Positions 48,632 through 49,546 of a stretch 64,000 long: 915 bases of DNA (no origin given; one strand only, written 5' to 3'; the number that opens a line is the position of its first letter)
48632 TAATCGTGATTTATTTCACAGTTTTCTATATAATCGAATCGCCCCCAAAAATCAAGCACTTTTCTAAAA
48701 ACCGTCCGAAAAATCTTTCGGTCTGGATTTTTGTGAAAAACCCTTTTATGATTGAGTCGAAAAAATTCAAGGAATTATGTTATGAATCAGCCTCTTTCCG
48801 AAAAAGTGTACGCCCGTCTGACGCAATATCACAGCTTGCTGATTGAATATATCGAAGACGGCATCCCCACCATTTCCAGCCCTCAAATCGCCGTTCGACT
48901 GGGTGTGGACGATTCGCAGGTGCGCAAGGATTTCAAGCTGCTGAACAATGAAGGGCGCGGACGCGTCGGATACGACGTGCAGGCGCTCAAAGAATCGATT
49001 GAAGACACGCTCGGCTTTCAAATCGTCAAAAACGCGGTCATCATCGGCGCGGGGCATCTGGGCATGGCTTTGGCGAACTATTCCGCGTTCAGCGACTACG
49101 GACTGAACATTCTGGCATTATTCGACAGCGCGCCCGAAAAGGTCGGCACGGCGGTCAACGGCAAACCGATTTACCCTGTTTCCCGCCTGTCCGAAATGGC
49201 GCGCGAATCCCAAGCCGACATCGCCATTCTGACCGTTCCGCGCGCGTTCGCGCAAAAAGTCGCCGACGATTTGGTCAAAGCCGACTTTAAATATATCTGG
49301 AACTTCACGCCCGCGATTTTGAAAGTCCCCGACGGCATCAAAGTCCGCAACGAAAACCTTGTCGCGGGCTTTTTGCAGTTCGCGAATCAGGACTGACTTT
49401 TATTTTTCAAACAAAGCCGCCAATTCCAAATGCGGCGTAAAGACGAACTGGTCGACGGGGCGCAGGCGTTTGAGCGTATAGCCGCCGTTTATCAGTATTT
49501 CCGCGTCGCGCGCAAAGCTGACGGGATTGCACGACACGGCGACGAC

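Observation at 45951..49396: Terminator-flanked adhE with a divergent rex and a Rex operator: a fermentative module in an alphaproteobacterium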

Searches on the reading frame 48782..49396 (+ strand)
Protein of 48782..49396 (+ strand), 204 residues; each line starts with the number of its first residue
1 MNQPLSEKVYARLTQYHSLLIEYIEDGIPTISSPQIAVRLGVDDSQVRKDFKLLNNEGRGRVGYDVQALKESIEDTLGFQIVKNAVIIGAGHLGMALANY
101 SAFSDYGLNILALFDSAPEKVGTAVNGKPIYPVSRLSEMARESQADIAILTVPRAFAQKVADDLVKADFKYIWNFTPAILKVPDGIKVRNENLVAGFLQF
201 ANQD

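Call 10: search_protein_families(library=ncbifam, proteins=[window:48782-49396:+])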
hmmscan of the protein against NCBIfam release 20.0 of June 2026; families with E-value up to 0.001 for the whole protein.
window:48782-49396:+ (204 aa): 11 families
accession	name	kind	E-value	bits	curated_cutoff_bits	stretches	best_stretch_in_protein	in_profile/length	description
NF003994.0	PRK05472.2-3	equivalog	3e-65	219.6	130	1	6-198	10-202/217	redox-sensing transcriptional repressor Rex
NF003996.0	PRK05472.2-5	equivalog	7.3e-57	192.6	138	1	6-200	3-195/209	redox-sensing transcriptional repressor Rex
NF003995.0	PRK05472.2-4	subfamily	8.3e-56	188.9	126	1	3-199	4-200/213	redox-sensing transcriptional repressor Rex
NF003992.0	PRK05472.2-1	equivalog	2.9e-51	174.1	226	1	7-193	23-209/249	redox-sensing transcriptional repressor Rex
NF003990.0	PRK05472.1-4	equivalog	6.2e-50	169.7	233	1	3-199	5-201/214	redox-sensing transcriptional repressor Rex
NF003993.0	PRK05472.2-2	equivalog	5.6e-48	163.3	217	1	10-195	11-196/212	redox-sensing transcriptional repressor Rex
NF003989.0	PRK05472.1-3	equivalog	6.4e-40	137.2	177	1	5-194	8-197/215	redox-sensing transcriptional repressor Rex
NF003988.0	PRK05472.1-1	equivalog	9.5e-31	107.4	321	1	10-194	12-198/214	redox-sensing transcriptional repressor Rex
NF003991.0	PRK05472.1-5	equivalog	1.4e-25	90.5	198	1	11-192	13-194/211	redox-sensing transcriptional repressor Rex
NF004230.0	PRK05678.1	equivalog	0.00043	19.6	336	1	102-190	27-110/291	succinate--CoA ligase subunit alpha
TIGR03022.1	WbaP_sugtrans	subfamily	0.0007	19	403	1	82-185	125-230/456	undecaprenyl-phosphate galactose phosphotransferase WbaP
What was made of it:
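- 48782..49396 (+): rex, the redox-sensing (NADH/NAD+) transcriptional repressor, 204 aa. NF003994 scores 219.6 bits (cutoff 130) (call 10).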

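Call 21: find_homologous_proteins(query=window:48782-49396:+)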
Query window:48782-49396:+ (204 aa): 2539 proteins with E <= 0.001 among 2716 candidates; the best 120 are listed.
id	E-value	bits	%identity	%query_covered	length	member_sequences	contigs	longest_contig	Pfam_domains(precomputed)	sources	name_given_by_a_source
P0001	2.3e-126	437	99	100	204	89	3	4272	PF02629.26,PF06971.20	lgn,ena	-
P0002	1.1e-124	432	98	100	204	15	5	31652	PF02629.26,PF06971.20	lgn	-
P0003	1.0e-80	288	66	100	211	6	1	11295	PF02629.26,PF06971.20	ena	-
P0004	1.1e-80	288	68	100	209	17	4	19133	PF02629.26,PF06971.20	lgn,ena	-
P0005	1.2e-80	288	67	100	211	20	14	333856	PF02629.26,PF06971.20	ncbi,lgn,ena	-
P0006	2.0e-80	287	67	100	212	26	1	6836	PF02629.26,PF06971.20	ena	-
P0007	6.9e-80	286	66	100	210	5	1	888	PF02629.26,PF06971.20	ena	-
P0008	2.2e-79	284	67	100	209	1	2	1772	PF02629.26,PF06971.20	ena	-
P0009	3.4e-79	283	66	100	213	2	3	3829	PF02629.26,PF06971.20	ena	-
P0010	3.7e-79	283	65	100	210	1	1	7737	PF02629.26,PF06971.20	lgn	-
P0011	8.6e-79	282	67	100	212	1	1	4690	PF02629.26,PF06971.20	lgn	-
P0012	4.1e-78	280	66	100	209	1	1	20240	PF02629.26,PF06971.20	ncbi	-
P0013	3.6e-77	277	64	100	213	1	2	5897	PF02629.26,PF06971.20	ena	-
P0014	4.7e-77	276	63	100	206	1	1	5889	PF02629.26,PF06971.20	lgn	-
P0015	4.7e-77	276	63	100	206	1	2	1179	PF02629.26,PF06971.20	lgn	-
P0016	5.8e-77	276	63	100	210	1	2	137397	PF02629.26,PF06971.20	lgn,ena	-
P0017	9.1e-77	275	63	100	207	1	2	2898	PF02629.26,PF06971.20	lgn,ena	-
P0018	1.3e-76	275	63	100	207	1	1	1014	PF02629.26,PF06971.20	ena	-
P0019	1.3e-76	275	63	100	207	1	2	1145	PF02629.26,PF06971.20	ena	-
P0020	1.7e-76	274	63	100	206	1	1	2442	PF02629.26,PF06971.20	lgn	-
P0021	1.8e-76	274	63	100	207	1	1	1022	PF02629.26,PF06971.20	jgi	jgi:redox-sensing transcriptional repressor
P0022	2.4e-76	274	63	100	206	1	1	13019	PF02629.26,PF06971.20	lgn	-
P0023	2.9e-76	274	63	100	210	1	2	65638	PF02629.26,PF06971.20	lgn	-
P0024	4.7e-76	273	64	100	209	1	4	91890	PF02629.26,PF06971.20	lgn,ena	-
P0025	5.5e-76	273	62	100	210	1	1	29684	PF02629.26,PF06971.20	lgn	-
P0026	1.6e-75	271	62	100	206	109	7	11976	PF02629.26,PF06971.20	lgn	-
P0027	1.6e-75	271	63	100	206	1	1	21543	PF02629.26,PF06971.20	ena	-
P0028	9.3e-75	269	62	100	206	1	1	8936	PF02629.26,PF06971.20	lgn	-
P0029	1.1e-74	268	62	100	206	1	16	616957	PF02629.26,PF06971.20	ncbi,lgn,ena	-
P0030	1.2e-74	268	63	100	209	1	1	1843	PF02629.26,PF06971.20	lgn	-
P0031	1.3e-74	268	65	98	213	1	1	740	PF02629.26,PF06971.20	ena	-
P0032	1.4e-74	268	64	100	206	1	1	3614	PF02629.26,PF06971.20,PF08279.19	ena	-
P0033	1.6e-74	268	64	100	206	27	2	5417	PF02629.26,PF06971.20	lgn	-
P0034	2.4e-74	267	62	100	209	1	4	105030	PF02629.26,PF06971.20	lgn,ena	-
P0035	2.6e-74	267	63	100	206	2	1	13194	PF02629.26,PF06971.20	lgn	-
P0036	2.6e-74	267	63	100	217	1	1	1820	PF02629.26,PF06971.20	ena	-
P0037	2.9e-74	267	63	100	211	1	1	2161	PF02629.26,PF06971.20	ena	-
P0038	3.0e-74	267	62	100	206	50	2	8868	PF02629.26,PF06971.20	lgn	-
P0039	3.5e-74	267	62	100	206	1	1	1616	PF02629.26,PF06971.20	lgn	-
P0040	3.7e-74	267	63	100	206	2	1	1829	PF02629.26,PF06971.20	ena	-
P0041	3.7e-74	267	63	100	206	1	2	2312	PF02629.26,PF06971.20,PF08279.19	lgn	-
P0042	3.7e-74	267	63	100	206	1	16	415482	PF02629.26,PF06971.20,PF08279.19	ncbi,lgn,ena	-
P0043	3.8e-74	267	63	100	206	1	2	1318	PF02629.26,PF06971.20,PF08279.19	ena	-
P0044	4.2e-74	267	62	100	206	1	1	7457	PF02629.26,PF06971.20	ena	-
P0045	4.3e-74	267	63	100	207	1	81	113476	PF02629.26,PF06971.20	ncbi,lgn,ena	-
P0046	4.3e-74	267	62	100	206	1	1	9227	PF02629.26,PF06971.20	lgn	-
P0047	5.0e-74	266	63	100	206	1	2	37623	PF02629.26,PF06971.20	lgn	-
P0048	5.9e-74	266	63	100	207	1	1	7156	PF02629.26,PF06971.20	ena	-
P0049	6.4e-74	266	61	99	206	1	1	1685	PF02629.26,PF06971.20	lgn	-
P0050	8.0e-74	266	61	100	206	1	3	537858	PF02629.26,PF06971.20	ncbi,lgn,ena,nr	ncbi:MAG: redox-sensing transcriptional repressor Rex [Clostridium sp.]|nr:redox-sensing transcripti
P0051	9.1e-74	266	62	99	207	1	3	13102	PF02629.26,PF06971.20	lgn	-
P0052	9.2e-74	266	62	100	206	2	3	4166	PF02629.26,PF06971.20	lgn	-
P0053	1.1e-73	265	62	100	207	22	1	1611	PF02629.26,PF06971.20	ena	-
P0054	1.4e-73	265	63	100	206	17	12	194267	PF02629.26,PF06971.20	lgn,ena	-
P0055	1.8e-73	265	61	100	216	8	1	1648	PF02629.26,PF06971.20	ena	-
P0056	1.9e-73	265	62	100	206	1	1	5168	PF02629.26,PF06971.20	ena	-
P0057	1.9e-73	265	63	100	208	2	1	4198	PF02629.26,PF06971.20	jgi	-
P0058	1.9e-73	264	61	100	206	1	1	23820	PF02629.26,PF06971.20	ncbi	-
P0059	2.1e-73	264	61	100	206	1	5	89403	PF02629.26,PF06971.20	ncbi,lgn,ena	-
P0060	2.1e-73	264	63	100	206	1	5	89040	PF02629.26,PF06971.20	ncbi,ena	-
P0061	2.6e-73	264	62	100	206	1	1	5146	PF02629.26,PF06971.20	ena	-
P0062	5.4e-73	263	63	99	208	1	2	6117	PF02629.26,PF06971.20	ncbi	-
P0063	7.7e-73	263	61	100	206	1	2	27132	PF02629.26,PF06971.20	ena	-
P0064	7.8e-73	263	62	100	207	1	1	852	PF02629.26,PF06971.20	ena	-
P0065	1.1e-72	262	61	100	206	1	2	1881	PF02629.26,PF06971.20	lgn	-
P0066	1.2e-72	262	65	98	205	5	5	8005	PF02629.26,PF06971.20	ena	-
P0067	1.7e-72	261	62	100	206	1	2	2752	PF02629.26,PF06971.20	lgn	-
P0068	1.7e-72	261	62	100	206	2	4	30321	PF02629.26,PF06971.20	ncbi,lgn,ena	-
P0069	2.4e-72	261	60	100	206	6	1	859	PF02629.26,PF06971.20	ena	-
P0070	4.0e-72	260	62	100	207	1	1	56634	PF02629.26,PF06971.20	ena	-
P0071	4.5e-72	260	59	100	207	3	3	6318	PF02629.26,PF06971.20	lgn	-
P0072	4.9e-72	260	59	99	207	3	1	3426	PF02629.26,PF06971.20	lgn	-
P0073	5.4e-72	260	60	100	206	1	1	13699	PF02629.26,PF06971.20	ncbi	-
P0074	6.1e-72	260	61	100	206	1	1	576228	PF02629.26,PF06971.20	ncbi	-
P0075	8.4e-72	259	60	99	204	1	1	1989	PF02629.26,PF06971.20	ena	-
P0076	1.2e-71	259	61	99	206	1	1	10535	PF02629.26,PF06971.20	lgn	-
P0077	1.6e-71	258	62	100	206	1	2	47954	PF02629.26,PF06971.20,PF08279.19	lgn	-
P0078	1.8e-71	258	58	99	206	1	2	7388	PF02629.26,PF06971.20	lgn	-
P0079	5.0e-71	257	60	100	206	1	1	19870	PF02629.26,PF06971.20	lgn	-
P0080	5.7e-71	256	61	99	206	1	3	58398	PF02629.26,PF06971.20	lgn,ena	-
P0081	7.0e-71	256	61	99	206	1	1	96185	PF02629.26,PF06971.20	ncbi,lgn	-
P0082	1.1e-70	256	61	100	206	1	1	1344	PF02629.26,PF06971.20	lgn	-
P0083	2.1e-70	255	59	99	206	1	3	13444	PF02629.26,PF06971.20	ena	-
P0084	2.9e-70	254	58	99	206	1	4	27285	PF02629.26,PF06971.20,PF01408.29,PF22674.3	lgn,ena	-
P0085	3.3e-70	254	58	100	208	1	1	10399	PF02629.26,PF06971.20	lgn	-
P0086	4.5e-70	254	62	100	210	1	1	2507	PF02629.26,PF06971.20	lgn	-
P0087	4.7e-70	253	64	91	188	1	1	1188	PF02629.26,PF06971.20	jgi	jgi:redox-sensing transcriptional repressor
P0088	6.3e-70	253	61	100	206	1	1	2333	PF02629.26,PF06971.20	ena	-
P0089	1.5e-69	252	60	100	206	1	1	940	PF02629.26,PF06971.20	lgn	-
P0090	1.8e-69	252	58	100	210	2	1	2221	PF02629.26,PF06971.20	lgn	-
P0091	2.0e-69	251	58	99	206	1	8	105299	PF02629.26,PF06971.20,PF01408.29,PF22674.3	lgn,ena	-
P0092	2.8e-69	251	58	99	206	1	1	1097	PF02629.26,PF06971.20,PF01408.29,PF22674.3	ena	-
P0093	3.3e-69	251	61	99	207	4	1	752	PF02629.26,PF06971.20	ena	-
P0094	3.8e-69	250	59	99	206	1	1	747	PF02629.26,PF06971.20,PF22674.3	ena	-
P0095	4.5e-69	250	60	100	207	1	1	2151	PF02629.26,PF06971.20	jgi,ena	-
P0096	6.5e-69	250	59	97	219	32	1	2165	PF02629.26,PF06971.20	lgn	-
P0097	7.7e-69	249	60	99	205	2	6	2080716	PF02629.26,PF06971.20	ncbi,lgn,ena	-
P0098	9.4e-69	249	62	99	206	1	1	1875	PF02629.26,PF06971.20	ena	-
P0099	1.0e-68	249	59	100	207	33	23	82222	PF02629.26,PF06971.20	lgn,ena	-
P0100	1.0e-68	249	60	99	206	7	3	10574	PF02629.26,PF06971.20,PF01408.29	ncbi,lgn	-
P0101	1.1e-68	249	60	99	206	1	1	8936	PF02629.26,PF06971.20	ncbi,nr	ncbi:redox-sensing transcriptional repressor Rex [bacterium]|nr:redox-sensing transcriptional repres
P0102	1.2e-68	249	61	99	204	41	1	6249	PF02629.26,PF06971.20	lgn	-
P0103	1.4e-68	249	60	99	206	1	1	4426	PF02629.26,PF06971.20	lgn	-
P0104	1.5e-68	249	60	99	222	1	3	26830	PF02629.26,PF06971.20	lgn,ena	-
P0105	1.7e-68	248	60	99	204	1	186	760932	PF02629.26,PF06971.20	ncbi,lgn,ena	-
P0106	1.7e-68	248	58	99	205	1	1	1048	PF02629.26,PF06971.20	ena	-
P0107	1.7e-68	248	59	99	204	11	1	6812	PF02629.26,PF06971.20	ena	-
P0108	1.9e-68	248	59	99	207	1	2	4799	PF02629.26,PF06971.20,PF22674.3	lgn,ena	-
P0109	2.0e-68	248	57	99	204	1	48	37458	PF02629.26,PF06971.20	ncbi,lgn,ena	-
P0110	2.0e-68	248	57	99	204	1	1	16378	PF02629.26,PF06971.20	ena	-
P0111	2.2e-68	248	59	99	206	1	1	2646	PF02629.26,PF06971.20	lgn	-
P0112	2.2e-68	248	59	98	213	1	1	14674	PF02629.26,PF06971.20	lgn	-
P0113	2.3e-68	248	60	99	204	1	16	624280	PF02629.26,PF06971.20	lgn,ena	-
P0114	2.3e-68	248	60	99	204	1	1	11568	PF02629.26,PF06971.20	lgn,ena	-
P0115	2.4e-68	248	60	99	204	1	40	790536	PF02629.26,PF06971.20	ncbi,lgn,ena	-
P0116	2.5e-68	248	60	100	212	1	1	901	PF02629.26,PF06971.20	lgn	-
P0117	2.6e-68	248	59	100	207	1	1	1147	PF02629.26,PF06971.20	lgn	-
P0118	3.2e-68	247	59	99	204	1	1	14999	PF02629.26,PF06971.20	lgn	-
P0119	3.2e-68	247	61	99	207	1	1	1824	PF02629.26,PF06971.20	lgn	-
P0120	3.2e-68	247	60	100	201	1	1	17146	PF02629.26,PF06971.20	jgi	-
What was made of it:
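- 48782..49396 (+): Homologues carry Pfam PF06971 + PF02629 (call 21). The ATG start at 48782 matches the 204-aa homologues at 100% coverage (call 21).
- On Rex (redox-sensing transcriptional repressor): Homologues carry PF06971 + PF02629 (call 21).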

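Call 22: find_encoding_contigs(protein=P0005, flank=6000, max_places=4)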
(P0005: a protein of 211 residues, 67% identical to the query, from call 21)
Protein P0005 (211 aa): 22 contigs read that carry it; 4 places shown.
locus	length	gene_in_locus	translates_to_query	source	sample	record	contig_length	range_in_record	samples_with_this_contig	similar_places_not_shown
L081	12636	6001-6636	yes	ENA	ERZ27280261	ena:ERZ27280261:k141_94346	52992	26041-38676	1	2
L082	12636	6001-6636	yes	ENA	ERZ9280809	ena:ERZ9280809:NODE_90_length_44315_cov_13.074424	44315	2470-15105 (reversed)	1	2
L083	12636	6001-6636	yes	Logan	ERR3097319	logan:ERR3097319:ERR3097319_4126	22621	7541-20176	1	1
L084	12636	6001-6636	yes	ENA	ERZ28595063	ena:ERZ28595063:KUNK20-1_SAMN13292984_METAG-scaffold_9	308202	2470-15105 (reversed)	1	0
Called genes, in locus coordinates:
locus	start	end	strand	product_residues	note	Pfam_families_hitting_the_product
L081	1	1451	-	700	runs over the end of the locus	PF05170:AsmA, PF05359:DUF748 (weak), PF13116:YhdP (weak)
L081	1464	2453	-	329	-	PF01479:S4 (weak), PF00849:PseudoU_synth_2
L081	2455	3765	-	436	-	PF05496:RuvB_N, PF00004:AAA, PF07728:AAA_5 (weak), PF16193:AAA_assoc_2, PF12002:MgsA_C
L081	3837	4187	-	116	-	PF07883:Cupin_2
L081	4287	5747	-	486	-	PF13187:Fer4_9 (faint), PF13484:Fer4_16 (faint), PF13237:Fer4_10 (faint), PF00037:Fer4 (weak), PF12837:Fer4_6 (weak), PF25160:LdpA_Fe-S-bd, PF12838:Fer4_7 (weak), PF02906:Fe_hyd_lg_C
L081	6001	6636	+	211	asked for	PF06971:Put_DNA-bind_N, PF02629:CoA_binding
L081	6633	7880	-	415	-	PF05958:tRNA_U5-meth_tr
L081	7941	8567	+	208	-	PF00072:Response_reg, PF00196:GerE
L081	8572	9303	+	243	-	PF13489:Methyltransf_23 (weak), PF08242:Methyltransf_12, PF13649:Methyltransf_25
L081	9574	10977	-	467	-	PF02878:PGM_PMM_I, PF02879:PGM_PMM_II, PF02880:PGM_PMM_III, PF00408:PGM_PMM_IV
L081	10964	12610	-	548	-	PF02878:PGM_PMM_I, PF02879:PGM_PMM_II, PF02880:PGM_PMM_III, PF24947:PGM1_C_vert_fung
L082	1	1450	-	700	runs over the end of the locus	PF05170:AsmA, PF13116:YhdP (weak)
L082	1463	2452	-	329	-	PF01479:S4 (weak), PF00849:PseudoU_synth_2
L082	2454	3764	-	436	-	PF05496:RuvB_N, PF00004:AAA, PF07728:AAA_5 (weak), PF16193:AAA_assoc_2, PF12002:MgsA_C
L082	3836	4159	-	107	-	PF07883:Cupin_2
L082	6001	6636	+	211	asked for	PF06971:Put_DNA-bind_N, PF02629:CoA_binding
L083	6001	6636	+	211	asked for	PF06971:Put_DNA-bind_N, PF02629:CoA_binding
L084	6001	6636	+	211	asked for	PF06971:Put_DNA-bind_N, PF02629:CoA_binding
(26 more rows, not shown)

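Call 23: find_encoding_contigs(protein=P0012, flank=6000, max_places=3)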
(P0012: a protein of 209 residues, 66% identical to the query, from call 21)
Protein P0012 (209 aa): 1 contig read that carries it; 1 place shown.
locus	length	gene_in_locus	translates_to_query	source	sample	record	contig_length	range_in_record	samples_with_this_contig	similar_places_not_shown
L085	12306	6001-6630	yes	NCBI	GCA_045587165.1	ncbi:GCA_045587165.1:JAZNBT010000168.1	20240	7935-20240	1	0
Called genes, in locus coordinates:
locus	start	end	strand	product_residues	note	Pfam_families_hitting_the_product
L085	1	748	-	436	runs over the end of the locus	PF05496:RuvB_N, PF00004:AAA, PF07728:AAA_5 (weak), PF16193:AAA_assoc_2, PF12002:MgsA_C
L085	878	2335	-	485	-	PF13187:Fer4_9 (faint), PF00037:Fer4 (weak), PF12837:Fer4_6 (weak), PF25160:LdpA_Fe-S-bd (weak), PF12838:Fer4_7, PF00037:Fer4 (weak), PF12837:Fer4_6 (weak), PF02906:Fe_hyd_lg_C, +4 more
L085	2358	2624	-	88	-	PF01257:2Fe-2S_thioredx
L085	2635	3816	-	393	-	PF07228:SpoIIE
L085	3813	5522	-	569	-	PF00037:Fer4 (faint), PF12838:Fer4_7 (weak), PF13187:Fer4_9 (weak), PF13237:Fer4_10, PF02906:Fe_hyd_lg_C, PF04060:FeS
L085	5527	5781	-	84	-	PF01257:2Fe-2S_thioredx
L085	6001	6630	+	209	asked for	PF06971:Put_DNA-bind_N, PF02629:CoA_binding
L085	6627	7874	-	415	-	PF13847:Methyltransf_31 (weak), PF05958:tRNA_U5-meth_tr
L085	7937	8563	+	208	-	PF00072:Response_reg, PF00196:GerE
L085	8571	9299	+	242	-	PF08242:Methyltransf_12 (weak)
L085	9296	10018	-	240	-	PF03009:GDPD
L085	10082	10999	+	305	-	PF06574:FAD_syn, PF01687:Flavokinase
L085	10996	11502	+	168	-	PF01252:Peptidase_A8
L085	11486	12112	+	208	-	PF00857:Isochorismatase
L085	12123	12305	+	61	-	?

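Call 27: search_solved_structures(query=window:48782-49396:+, show_alignments=2)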
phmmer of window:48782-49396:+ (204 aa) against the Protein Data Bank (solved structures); distinct sequences matched with E-value up to 0.001: 8.
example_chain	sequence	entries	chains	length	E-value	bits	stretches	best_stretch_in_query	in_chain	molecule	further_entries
3wg9_A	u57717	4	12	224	1.2e-35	126.5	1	6-193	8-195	Redox-sensing transcriptional repressor rex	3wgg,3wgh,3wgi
5zz5_A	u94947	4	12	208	6.6e-33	117.5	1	5-195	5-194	Redox-sensing transcriptional repressor Rex | Redox-sensing transcriptional repressor Rex 1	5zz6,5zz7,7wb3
3ikt_A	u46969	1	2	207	1.8e-29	106.3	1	7-199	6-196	Redox-sensing transcriptional repressor rex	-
1xcb_A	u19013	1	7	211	2.2e-29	106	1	7-199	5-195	Redox-sensing transcriptional repressor rex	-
3ikv_A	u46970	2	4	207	2.5e-29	105.8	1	7-199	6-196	Redox-sensing transcriptional repressor rex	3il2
2dt5_A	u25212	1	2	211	3e-29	105.6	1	7-199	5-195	AT-rich DNA-binding protein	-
3keo_A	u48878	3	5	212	1.3e-28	103.5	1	7-195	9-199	Redox-sensing transcriptional repressor rex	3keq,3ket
2vt2_A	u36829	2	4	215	2.1e-25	93.1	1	9-194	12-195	REDOX-SENSING TRANSCRIPTIONAL REPRESSOR REX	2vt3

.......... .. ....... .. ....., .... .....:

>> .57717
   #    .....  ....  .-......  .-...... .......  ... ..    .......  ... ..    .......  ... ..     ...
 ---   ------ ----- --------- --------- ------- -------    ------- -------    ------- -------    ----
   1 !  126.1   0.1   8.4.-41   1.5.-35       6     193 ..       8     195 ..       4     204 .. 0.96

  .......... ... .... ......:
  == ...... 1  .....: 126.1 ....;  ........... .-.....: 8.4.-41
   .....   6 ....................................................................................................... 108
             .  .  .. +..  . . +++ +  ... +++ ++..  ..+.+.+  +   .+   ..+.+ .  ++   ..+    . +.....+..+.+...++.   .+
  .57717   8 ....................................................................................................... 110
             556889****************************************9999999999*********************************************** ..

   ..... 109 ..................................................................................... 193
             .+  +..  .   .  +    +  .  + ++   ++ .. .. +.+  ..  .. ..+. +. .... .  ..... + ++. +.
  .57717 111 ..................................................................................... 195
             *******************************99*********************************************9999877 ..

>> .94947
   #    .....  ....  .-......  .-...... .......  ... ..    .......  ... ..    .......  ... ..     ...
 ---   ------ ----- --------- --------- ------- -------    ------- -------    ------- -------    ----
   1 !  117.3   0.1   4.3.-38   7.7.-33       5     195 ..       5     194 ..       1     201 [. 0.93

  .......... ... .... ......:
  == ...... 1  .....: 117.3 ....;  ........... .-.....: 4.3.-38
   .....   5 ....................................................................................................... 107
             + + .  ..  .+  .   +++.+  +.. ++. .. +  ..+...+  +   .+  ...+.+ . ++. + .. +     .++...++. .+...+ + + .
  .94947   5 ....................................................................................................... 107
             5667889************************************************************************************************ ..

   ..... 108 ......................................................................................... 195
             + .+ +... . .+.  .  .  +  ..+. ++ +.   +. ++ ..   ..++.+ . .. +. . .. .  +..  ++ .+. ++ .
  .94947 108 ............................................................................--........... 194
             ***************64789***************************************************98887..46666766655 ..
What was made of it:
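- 48782..49396 (+): The recognition-helix motif SQVRKD, the wing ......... and the Rossmann motif GAGHLG are readable (call 27).
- On Rex (redox-sensing transcriptional repressor): Full-length alignment to the solved Rex structures 3wg9, 5zz5, 3ikt, 1xcb and 2vt2 (call 27). Read from the call 27 alignments: SQVRKD aligns to SQIRQD/SQIRKD, VGYDV to YGYNV/VGYNV, GAGHLG to GAGNLG/GAGNIG, and LFDS to IFDI/IFDS.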
